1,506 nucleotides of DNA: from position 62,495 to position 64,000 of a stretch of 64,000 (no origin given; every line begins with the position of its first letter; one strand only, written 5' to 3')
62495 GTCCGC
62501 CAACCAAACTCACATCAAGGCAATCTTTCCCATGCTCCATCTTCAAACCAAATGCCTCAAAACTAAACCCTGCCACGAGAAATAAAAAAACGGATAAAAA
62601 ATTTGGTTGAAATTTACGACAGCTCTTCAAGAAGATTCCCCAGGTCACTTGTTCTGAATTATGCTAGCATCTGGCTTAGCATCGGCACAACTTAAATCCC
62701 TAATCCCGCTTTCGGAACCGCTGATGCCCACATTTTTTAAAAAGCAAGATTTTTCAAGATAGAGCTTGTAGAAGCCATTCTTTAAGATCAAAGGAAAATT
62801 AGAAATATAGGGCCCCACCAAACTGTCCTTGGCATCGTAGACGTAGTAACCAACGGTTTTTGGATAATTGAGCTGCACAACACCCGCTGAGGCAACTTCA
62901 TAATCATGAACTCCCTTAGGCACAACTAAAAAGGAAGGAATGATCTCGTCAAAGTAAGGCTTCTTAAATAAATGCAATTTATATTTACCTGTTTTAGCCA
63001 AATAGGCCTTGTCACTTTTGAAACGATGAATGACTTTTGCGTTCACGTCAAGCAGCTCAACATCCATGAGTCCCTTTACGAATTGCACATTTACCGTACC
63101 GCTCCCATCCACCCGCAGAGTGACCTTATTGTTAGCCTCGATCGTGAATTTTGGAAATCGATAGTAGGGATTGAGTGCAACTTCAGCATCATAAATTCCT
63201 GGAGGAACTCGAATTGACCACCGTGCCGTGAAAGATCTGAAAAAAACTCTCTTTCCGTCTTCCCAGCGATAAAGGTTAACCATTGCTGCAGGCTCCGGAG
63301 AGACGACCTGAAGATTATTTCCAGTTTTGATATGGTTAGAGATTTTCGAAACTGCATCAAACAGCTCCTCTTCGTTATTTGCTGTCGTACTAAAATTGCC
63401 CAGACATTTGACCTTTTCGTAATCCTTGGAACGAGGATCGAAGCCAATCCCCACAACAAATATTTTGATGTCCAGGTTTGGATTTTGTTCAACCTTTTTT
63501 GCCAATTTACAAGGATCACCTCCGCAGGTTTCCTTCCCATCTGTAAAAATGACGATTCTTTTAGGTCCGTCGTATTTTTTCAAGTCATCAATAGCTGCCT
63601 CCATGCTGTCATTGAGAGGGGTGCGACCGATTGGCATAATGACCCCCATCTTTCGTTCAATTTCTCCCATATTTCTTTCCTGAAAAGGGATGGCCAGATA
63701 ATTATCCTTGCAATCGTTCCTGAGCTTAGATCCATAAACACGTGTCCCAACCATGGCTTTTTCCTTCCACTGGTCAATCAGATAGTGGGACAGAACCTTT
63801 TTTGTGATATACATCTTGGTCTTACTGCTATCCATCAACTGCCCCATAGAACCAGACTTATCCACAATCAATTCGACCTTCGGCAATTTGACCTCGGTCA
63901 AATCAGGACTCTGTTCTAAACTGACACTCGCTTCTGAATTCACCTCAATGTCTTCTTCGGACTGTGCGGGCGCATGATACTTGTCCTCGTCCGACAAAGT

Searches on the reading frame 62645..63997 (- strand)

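Call 57: search_protein_families(library=pfam, proteins=[window:62645-63997:-], max_evalue=0.0001)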
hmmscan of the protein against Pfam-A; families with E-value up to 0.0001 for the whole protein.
window:62645-63997:- (450 aa): 1 family
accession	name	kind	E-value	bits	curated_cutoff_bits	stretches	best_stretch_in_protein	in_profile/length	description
PF00092.34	VWA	-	4.1e-06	27.5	23.8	1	43-210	4-166/174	von Willebrand factor type A domain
